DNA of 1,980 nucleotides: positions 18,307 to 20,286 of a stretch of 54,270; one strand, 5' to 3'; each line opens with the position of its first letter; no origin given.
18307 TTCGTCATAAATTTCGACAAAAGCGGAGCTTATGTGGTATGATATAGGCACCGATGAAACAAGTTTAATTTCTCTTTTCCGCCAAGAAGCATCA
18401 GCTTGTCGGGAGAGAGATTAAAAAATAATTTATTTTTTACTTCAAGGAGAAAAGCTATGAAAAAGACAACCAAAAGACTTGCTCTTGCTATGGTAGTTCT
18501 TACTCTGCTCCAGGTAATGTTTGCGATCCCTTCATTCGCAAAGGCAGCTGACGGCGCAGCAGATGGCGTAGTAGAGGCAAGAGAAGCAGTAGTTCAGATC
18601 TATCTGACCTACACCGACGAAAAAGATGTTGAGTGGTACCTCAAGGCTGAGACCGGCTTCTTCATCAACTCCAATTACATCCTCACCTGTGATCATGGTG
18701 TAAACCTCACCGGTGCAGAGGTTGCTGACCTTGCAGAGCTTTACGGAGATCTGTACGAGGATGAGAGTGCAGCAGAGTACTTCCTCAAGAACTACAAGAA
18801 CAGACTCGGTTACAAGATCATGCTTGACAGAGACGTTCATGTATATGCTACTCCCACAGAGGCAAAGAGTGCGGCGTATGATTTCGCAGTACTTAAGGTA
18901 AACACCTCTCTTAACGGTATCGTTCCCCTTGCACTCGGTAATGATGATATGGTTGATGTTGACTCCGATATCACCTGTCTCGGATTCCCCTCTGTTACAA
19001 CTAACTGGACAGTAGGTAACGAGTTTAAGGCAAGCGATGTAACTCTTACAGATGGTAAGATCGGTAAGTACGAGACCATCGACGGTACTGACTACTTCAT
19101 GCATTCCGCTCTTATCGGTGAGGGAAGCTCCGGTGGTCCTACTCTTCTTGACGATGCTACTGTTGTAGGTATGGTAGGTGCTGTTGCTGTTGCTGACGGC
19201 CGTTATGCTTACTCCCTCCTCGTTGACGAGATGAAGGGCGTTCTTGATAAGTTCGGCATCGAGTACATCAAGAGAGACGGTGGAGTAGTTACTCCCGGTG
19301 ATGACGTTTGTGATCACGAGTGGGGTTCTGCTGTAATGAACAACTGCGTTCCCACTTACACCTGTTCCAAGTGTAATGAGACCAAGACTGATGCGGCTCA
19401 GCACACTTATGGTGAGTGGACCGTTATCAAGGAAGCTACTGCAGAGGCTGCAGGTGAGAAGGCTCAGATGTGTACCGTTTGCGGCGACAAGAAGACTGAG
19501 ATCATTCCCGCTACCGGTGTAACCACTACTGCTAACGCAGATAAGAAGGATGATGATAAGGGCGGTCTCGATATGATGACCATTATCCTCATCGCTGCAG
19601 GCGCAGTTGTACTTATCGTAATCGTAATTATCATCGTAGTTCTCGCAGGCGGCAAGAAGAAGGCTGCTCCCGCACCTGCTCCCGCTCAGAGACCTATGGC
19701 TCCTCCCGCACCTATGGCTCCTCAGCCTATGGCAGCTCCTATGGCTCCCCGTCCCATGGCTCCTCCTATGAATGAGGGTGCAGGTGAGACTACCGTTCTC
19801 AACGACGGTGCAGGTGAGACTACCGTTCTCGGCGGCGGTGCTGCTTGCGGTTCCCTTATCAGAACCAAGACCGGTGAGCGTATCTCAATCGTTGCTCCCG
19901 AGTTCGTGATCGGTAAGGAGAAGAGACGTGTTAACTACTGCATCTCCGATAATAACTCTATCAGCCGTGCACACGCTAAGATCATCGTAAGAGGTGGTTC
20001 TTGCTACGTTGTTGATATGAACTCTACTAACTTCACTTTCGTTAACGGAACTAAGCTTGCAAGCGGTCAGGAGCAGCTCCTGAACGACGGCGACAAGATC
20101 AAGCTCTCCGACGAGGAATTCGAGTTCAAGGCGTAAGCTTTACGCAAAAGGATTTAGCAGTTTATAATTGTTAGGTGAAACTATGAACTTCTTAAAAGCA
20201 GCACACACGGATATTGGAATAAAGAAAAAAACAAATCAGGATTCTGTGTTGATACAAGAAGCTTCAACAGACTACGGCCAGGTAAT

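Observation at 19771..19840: Duplicated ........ threonine motifs just upstream of an FHA domain (GarA/OdhI-like phospho-switch architecture)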

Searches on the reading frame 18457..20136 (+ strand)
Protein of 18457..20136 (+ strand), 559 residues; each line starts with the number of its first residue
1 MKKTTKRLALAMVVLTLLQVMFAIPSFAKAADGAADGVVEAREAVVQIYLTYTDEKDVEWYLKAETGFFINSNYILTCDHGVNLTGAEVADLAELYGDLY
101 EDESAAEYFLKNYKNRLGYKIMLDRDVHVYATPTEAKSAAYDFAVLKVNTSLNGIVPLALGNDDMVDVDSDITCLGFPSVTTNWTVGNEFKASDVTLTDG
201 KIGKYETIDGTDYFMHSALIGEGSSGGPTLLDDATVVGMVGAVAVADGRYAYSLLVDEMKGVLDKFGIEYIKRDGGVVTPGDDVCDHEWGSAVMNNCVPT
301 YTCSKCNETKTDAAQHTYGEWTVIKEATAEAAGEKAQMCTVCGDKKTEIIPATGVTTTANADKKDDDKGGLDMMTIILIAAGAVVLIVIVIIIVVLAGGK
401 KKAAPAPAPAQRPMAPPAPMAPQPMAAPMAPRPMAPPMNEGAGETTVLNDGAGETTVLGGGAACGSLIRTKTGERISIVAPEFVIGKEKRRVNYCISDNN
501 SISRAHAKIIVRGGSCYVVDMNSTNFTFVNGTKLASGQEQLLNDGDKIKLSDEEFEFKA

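Call 6: search_protein_families(library=pfam, proteins=[window:18457-20136:+], max_evalue=0.01)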
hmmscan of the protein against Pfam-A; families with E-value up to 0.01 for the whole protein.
window:18457-20136:+ (559 aa): 4 families
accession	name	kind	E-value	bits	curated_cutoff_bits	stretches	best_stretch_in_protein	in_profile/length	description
PF13365.12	Trypsin_2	-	4.3e-17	63.6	27.6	1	66-239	2-144/144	Trypsin-like peptidase domain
PF00498.31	FHA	-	5.4e-15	56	20.7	1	484-550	2-66/67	FHA domain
PF16697.10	Yop-YscD_cpl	-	1.9e-07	31.6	33.2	1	472-557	8-90/94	Inner membrane component of T3SS, cytoplasmic domain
PF00089.32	Trypsin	-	2e-05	25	20.6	1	66-243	28-198/220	Trypsin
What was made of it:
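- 18457..20136 (+): Gene for the 559-aa signal peptide / trypsin-like protease / TM / disordered linker / FHA protein ('TrypFHA'). Pfam Trypsin_2 63.6 bits and FHA 56 bits, both above cut-off (call 6).
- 18652..19173 (+): Extracytoplasmic trypsin-like (S1) protease domain, residues 66-239. Call 6.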

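Call 13: find_homologous_proteins(query=window:18457-20136:+)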
Query window:18457-20136:+ (559 aa): 132 proteins with E <= 0.001 among 8000 candidates; the best 120 are listed.
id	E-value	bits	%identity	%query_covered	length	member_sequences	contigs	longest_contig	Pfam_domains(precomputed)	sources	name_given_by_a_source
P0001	0.0e+0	1258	100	100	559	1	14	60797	PF13365.13,PF00498.32,PF16697.11,PF00089.33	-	-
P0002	7.2e-187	640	73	27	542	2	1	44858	PF13365.13,PF00498.32,PF16697.11,PF00089.33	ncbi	-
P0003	1.4e-185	636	54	100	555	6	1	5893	PF13365.13,PF00498.32,PF16697.11,PF00089.33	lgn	-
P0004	1.4e-182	626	52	62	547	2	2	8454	PF13365.13,PF00498.32,PF00089.33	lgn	-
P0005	3.8e-182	625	55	100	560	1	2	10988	PF13365.13,PF00498.32,PF16697.11,PF00089.33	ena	-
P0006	9.4e-182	623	53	100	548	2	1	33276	PF13365.13,PF00498.32,PF00089.33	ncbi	-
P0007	1.5e-178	613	52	100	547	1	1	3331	PF13365.13,PF00498.32,PF16697.11,PF00089.33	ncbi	-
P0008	5.6e-175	601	52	100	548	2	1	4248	PF13365.13,PF00498.32,PF00089.33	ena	-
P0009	8.3e-172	591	52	100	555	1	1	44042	PF13365.13,PF00498.32,PF16697.11,PF00089.33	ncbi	-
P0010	2.5e-170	586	52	100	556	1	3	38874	PF13365.13,PF00498.32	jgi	-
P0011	5.6e-164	565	48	100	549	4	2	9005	PF13365.13,PF00498.32,PF16697.11,PF00089.33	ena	-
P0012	1.2e-159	550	49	100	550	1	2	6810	PF13365.13,PF00498.32,PF16697.11,PF00089.33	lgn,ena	-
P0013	3.2e-105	371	40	100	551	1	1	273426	PF13365.13,PF00498.32,PF00089.33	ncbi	-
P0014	2.1e-95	338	37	93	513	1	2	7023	PF13365.13,PF00498.32,PF16697.11,PF00089.33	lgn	-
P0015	4.8e-90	321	36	100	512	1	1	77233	PF13365.13,PF00498.32,PF16697.11,PF00089.33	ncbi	-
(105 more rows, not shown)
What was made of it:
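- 18457..20136 (+): An identical 559-aa protein, P0001, is in the database (call 13).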

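Call 18: find_related_loci(query=A1, collection=genome_contigs, flank=10000)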
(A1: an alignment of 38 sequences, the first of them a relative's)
Query A1 (559 aa) in genome_contigs; peptide patterns used: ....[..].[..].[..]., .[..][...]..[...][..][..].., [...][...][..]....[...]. (x = any residue, [..] = any of these).
362 stretches matched a pattern; 235 encode a relative of the query (tblastn E <= 1e-3); the best 80 are kept; 80 distinct loci.
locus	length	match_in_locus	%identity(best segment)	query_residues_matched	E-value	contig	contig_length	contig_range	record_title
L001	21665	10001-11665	52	1-559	6e-158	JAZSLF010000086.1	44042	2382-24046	MAG: Eubacteriales bacterium isolate T1900044558_TS20190024.MAGScoT_cleanbin_000036 SGB_337_k141_1058665, whole genome s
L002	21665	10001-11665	37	8-558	5e-89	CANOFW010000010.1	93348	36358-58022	MAG TPA_asm: uncultured Lachnospiraceae bacterium isolate SRR19759408_bin.73_metawrap_v1.3_MAG genome assembly, contig:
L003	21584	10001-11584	37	38-558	2e-81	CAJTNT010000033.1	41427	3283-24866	MAG TPA_asm: uncultured Lachnospiraceae bacterium isolate MGBC104031 genome assembly, contig: MGBC104031.33, whole genom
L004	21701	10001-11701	37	1-558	1e-87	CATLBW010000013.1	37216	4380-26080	MAG TPA_asm: uncultured Lachnospiraceae bacterium isolate MGG05671_1680015469 genome assembly, contig: ERR3199558_1091,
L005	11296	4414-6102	35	3-558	2e-77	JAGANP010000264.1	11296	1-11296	MAG: Lachnospiraceae bacterium isolate RGIG8606 Water_deer_Cecum.Co__c972610, whole genome shotgun sequence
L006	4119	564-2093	35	10-557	1e-76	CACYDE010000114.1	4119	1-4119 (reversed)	MAG: uncultured Ruminococcus sp. isolate RUG11832 genome assembly, contig: RUG11832_asm_114, whole genome shotgun sequen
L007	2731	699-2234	32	1-557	1e-75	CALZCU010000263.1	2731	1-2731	MAG: uncultured Ruminococcus sp. isolate SRR14474049_bin.36_metaWRAP_v1.3_MAG genome assembly, contig: ERZ9423966.18723,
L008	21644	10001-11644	34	7-557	1e-72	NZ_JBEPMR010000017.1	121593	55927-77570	Faecalicatena orotica strain DSM 1287 Ga0480167_17, whole genome shotgun sequence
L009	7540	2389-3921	34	1-557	5e-73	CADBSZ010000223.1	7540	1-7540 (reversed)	MAG: uncultured Ruminococcus sp. isolate RUG14275 genome assembly, contig: RUG14275_asm_223, whole genome shotgun sequen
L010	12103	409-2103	34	2-557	2e-71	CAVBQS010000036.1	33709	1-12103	Bacteroidaceae bacterium isolate SRR8978301_cleanbin_000001 genome assembly, contig: Spades_SRR8978301_contig_40, whole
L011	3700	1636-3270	34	24-554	1e-71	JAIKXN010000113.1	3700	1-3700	MAG: Lachnospiraceae bacterium isolate RUI456 k141_5197945_flag=0_multi=15.0000_len=3700, whole genome shotgun sequence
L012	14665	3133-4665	34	2-557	1e-68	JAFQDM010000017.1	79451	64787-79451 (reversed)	MAG: Ruminococcus sp. isolate RGIG1720 Goat_Cecum-2__c408202, whole genome shotgun sequence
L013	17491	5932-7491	33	1-558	1e-68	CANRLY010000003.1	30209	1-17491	MAG: uncultured Clostridia bacterium isolate Lapin-030__bin75 genome assembly, contig: Lapin-030__NODE_2136_length_30209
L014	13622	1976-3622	32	2-557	8e-68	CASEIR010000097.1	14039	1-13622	uncultured Lachnospiraceae bacterium isolate CO.B59.metabat-bins.213 genome assembly, contig: CO.B59.metabat-bins.213.fa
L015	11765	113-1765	34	1-557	5e-67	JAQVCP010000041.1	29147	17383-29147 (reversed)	MAG: Hespellia sp. isolate STD2_91 NODE_5615_length_29147_cov_22.328360_Sandtown_D2, whole genome shotgun sequence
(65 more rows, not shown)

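Call 60: search_protein_families(library=ncbifam, proteins=[window:18457-20136:+], max_evalue=0.001)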
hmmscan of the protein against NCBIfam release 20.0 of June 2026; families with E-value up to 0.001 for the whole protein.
window:18457-20136:+ (559 aa): 6 families
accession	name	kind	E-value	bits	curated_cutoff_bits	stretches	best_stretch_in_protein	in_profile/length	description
TIGR03354.1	VI_FHA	hypoth_equivalog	4.4e-08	33.3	120.25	1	482-552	25-96/420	type VI secretion system-associated FHA domain protein TagH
NF052573.1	HisKinEspAMyxo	equivalog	1.3e-07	30.1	1400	1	463-550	24-111/755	serine histidine kinase EspA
NF049868.1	FhaB_Rv0019c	equivalog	7.2e-07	29.4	125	1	471-549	76-150/158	FHA domain-containing protein FhaB/FipA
NF033760.1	gliding_GltG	equivalog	3.6e-06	25.8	650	1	498-554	39-93/650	adventurous gliding motility protein GltG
NF033740.0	MarP_fam_protase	equivalog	3.8e-06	26.2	250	1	140-265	256-376/390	MarP family serine protease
NF033761.1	gliding_GltJ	equivalog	0.00027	20.2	450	1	325-449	324-449/671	adventurous gliding motility protein GltJ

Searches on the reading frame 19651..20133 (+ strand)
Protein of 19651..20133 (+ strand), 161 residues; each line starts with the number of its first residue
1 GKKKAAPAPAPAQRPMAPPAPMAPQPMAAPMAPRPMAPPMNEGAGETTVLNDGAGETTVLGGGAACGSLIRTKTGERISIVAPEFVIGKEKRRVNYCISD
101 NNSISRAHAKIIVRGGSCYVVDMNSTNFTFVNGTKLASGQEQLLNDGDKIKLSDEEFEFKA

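Call 27: search_solved_structures(query=window:19651-20133:+, max_evalue=0.01, show_alignments=3)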
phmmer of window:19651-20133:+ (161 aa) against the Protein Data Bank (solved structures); distinct sequences matched with E-value up to 0.01: 18.
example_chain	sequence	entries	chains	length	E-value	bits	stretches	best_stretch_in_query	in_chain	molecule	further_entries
6hc1_A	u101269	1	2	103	7.4e-10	42.2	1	74-159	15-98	GGDEF domain protein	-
6hc0_B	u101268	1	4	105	7.8e-10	42.1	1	74-159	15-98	GGDEF domain protein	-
6hbz_A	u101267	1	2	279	6.9e-09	39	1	75-159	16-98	GGDEF domain protein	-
2fez_A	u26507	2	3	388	2.1e-05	27.7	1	44-160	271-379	Probable regulatory protein embR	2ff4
2lc1_A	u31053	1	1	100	0.00041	23.5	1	100-156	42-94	Putative uncharacterized protein TB39.8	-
3po8_A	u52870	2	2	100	0.00049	23.3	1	99-156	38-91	Putative uncharacterized protein TB39.8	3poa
6i2q_B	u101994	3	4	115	0.00082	22.6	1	97-153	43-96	Glycogen accumulation regulator GarA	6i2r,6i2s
8s05_C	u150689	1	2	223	0.0012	22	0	94-135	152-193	Conserved protein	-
3oun_A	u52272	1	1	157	0.0014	21.8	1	95-156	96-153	Putative uncharacterized protein TB39.8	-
8p5r_G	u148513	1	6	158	0.0014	21.8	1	76-153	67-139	Glycogen accumulation regulator GarA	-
3gqs_A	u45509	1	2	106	0.0022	21.2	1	84-138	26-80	Adenylate cyclase-like protein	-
6a8w_A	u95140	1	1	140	0.0031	20.7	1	100-153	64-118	Vacuolar protein sorting-associated protein 64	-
2kb3_A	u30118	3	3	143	0.0035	20.5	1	72-154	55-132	Oxoglutarate dehydrogenase inhibitor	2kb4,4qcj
8p5x_G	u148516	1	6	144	0.0035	20.5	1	72-154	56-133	Oxoglutarate dehydrogenase inhibitor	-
1g6g_A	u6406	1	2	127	0.004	20.3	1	94-152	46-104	PROTEIN KINASE RAD53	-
6cah_A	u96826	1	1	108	0.0078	19.4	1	101-156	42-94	ABC transporter ATP-binding/permease protein Rv1747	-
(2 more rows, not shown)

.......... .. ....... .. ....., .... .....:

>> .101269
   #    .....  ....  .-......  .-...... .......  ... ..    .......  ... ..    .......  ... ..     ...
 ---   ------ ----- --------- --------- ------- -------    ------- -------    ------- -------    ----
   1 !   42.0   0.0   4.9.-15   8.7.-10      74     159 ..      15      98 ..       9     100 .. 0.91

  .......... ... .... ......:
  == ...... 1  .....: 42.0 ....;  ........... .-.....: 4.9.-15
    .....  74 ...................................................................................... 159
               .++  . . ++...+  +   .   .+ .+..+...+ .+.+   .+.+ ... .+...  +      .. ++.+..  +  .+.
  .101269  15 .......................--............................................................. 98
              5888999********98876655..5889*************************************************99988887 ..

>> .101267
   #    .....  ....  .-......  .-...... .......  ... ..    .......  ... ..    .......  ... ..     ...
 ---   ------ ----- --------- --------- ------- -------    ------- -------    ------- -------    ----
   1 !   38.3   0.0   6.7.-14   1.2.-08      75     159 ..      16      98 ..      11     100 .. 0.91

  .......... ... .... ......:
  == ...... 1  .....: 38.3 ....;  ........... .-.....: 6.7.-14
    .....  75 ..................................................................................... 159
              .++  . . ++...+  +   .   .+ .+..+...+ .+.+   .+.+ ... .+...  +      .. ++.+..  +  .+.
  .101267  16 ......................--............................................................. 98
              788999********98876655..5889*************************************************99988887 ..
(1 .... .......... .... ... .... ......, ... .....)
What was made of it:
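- Closest known: Mycobacterium tuberculosis Rv1747 ABC transporter. Same: Its FHA appears in the PDB hits (6cah, call 27).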

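Call 35: predict_structure(alignment_id=A2)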
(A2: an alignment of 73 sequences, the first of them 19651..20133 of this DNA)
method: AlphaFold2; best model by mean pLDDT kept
length: 161 residues; sequences in the alignment: 73
mean_pLDDT: 77.3   pTM: 0.55
mean pLDDT of the five models: 77.3, 75.3, 74.9, 74.3, 73.4
residues with pLDDT >= 90: 77; 70-90: 20; 50-70: 53; < 50: 11
segments of 3 or more residues with pLDDT < 50: none
pLDDT, mean of each block of 10 residues (from residue 1): 61 59 55 57 51 52 73 92 92 91 91 91 92 93 94 93 87
secondary structure, 60 per line:
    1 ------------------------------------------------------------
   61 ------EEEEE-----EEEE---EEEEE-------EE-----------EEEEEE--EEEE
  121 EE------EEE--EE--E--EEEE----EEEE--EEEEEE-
elements in order: E67-71 E77-80 E84-88 E109-114 E117-122 E129-131 E141-144 E149-152 E155-160
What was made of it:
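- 19651..19848 (+): Disordered cytoplasmic linker (residues 399-464): a Pro/Met/Ala-rich stretch followed by the two motifs. AlphaFold2 pLDDT is 51-61 across this stretch (call 35).
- On FHA domain (Pfam PF00498): The AlphaFold2 model has pLDDT above 90 for residues 465-558 (call 35).
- On Self-ligand FHA proteins (DgcB / TIFA / Rv1747 type; functional class, not a homology family): Single-chain AlphaFold2 without phosphate leaves the motif undocked (call 35), which is uninformative.
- Checked: The AlphaFold2 model, however, puts the first FHA strand at residue 465 (call 35).
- AlphaFold2 leaves the unphosphorylated motif undocked, with pLDDT about 51-52 over the motifs (call 35).
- Tried and rejected: (3) AlphaFold2 modelling of the tail, to see whether the motif docks onto the FHA, left the motif disordered (call 35).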

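Call 39: fold_search(model_id=the predicted structure, library=pdb)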
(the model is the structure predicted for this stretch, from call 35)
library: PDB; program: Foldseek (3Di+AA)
matches with E <= 10: 301; with E <= 0.001: 136
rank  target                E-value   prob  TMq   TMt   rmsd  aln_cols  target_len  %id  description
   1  2ff4_A                3.5e-08  1.00  0.54  0.23   1.0        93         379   29  Mycobacterium tuberculosis EmbR in complex with low affinity phosphopeptide (released 2006-01-24)
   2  2ff4_B                3.7e-08  1.00  0.54  0.24   1.1        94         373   29  Mycobacterium tuberculosis EmbR in complex with low affinity phosphopeptide (released 2006-01-24)
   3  6hc1_B                5.4e-08  1.00  0.53  0.82   1.9        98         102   33  Bdellovibrio bacteriovorus DgcB FHA in complex with phosphorylated N-terminal peptide (released 2019-08-28)
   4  3poa_A                6.1e-08  1.00  0.53  0.87   1.4        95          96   28  Structural and functional analysis of phosphothreonine-dependent FHA domain interactions (released 2011-01-26)
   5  2fez                  6.8e-08  1.00  0.54  0.23   1.0        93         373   29  Mycobacterium tuberculosis EmbR (released 2006-01-24)
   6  4jon_A                1.6e-07  1.00  0.53  0.69   1.3        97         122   21  Crystal structure of a centrosomal protein 170kDa, transcript variant beta (CEP170) from Homo sapiens at 2.15 A resolu (released 2013-04-17)
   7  6hc1_A                1.7e-07  1.00  0.54  0.82   1.7        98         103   33  Bdellovibrio bacteriovorus DgcB FHA in complex with phosphorylated N-terminal peptide (released 2019-08-28)
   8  6hc0_C                1.7e-07  1.00  0.54  0.83   1.7        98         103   33  Bdellovibrio bacteriovorus DgcB FHA domain, tail complex (released 2019-08-28)
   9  6hbz_A                2.3e-07  1.00  0.53  0.32   1.9        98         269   33  Bdellovibrio bacteriovorus DgcB Full-length (released 2019-08-28)
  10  3po8                  2.6e-07  1.00  0.52  0.85   1.3        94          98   28  Structural and functional analysis of phosphothreonine-dependent FHA domain interactions (released 2011-01-26)
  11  6hbz_B                2.6e-07  1.00  0.53  0.32   1.9        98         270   33  Bdellovibrio bacteriovorus DgcB Full-length (released 2019-08-28)
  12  8p5x_G                2.7e-07  1.00  0.53  0.82   1.9       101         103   26  Single particle cryo-EM structure of the complex between Corynebacterium glutamicum homohexameric 2-oxoglutarate dehyd (released 2023-08-16)
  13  6hc0_B                2.9e-07  1.00  0.53  0.80   1.9        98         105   33  Bdellovibrio bacteriovorus DgcB FHA domain, tail complex (released 2019-08-28)
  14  4jon_C                2.9e-07  1.00  0.52  0.70   1.3        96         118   21  Crystal structure of a centrosomal protein 170kDa, transcript variant beta (CEP170) from Homo sapiens at 2.15 A resolu (released 2013-04-17)
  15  4jon_E                3.1e-07  1.00  0.52  0.68   1.2        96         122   21  Crystal structure of a centrosomal protein 170kDa, transcript variant beta (CEP170) from Homo sapiens at 2.15 A resolu (released 2013-04-17)
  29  6i2p_E                1.2e-06  1.00  0.55  0.83   1.8       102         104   20  Crystal structure of the Mycobacterium tuberculosis PknB kinase domain (L33E mutant) in complex with its substrate Gar (released 2019-05-22)
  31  6i2p_D                1.5e-06  1.00  0.55  0.76   1.8       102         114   20  Crystal structure of the Mycobacterium tuberculosis PknB kinase domain (L33E mutant) in complex with its substrate Gar (released 2019-05-22)
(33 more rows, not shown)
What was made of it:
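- On FHA domain (Pfam PF00498): Foldseek matches EmbR, DgcB, FhaA, OdhI and GarA with probability 1.00, rmsd 1.0-1.9 A and target TM-scores of 0.8-0.9 for the isolated domains (call 39).
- Closest known: GarA. Same: Both proteins appear as structural relatives of this FHA (calls 27, 39).
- Closest known: Bdellovibrio DgcB. Same: It is the best sequence match among solved structures (E 7e-10, 33% identity; calls 27, 39).
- Its closest solved relatives all bind pThr peptides: EmbR, DgcB with its own phospho-tail, FhaA, OdhI and GarA (calls 27, 39). GarA, OdhI and DgcB appear among the structural relatives (calls 27, 39). In mycobacteria, FHA recruitment to autophosphorylated kinases is established (GarA-PknB structure 6i2p appears in call 39).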

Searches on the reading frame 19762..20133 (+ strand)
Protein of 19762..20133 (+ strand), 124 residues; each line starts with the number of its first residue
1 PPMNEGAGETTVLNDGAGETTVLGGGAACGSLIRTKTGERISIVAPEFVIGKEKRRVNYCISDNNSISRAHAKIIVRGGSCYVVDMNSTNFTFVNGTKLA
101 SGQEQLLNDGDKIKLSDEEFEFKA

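Call 49: search_protein_representatives(protein=window:19762-20133:+)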
Query: 124 residues. Proteins with E-value up to 0.001 (for the whole library): 17362; up to 1e-10: 3221; up to 1e-30: 133. The best 150 are listed.
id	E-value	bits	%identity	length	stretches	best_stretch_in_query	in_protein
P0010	8.8e-54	196.9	78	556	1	1-124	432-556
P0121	3.4e-47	175.6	69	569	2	3-124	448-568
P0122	2.7e-46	172.8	70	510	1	2-122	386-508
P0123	2.9e-46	172.7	66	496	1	3-123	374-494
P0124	8.1e-46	171.2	68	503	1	1-123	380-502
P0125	2.3e-45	169.7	68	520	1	3-122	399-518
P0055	2.4e-45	169.7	68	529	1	2-123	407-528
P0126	2.2e-44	166.6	67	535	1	2-122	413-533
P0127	2.3e-44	166.5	68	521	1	4-122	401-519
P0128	5.8e-44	165.2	66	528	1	2-123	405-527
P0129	9.3e-44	164.6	65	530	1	3-123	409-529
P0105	1.2e-43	164.2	66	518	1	1-123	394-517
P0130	4.0e-43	162.5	65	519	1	2-122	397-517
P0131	1.1e-42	161.1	64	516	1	1-123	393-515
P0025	3.7e-42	159.4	66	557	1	4-122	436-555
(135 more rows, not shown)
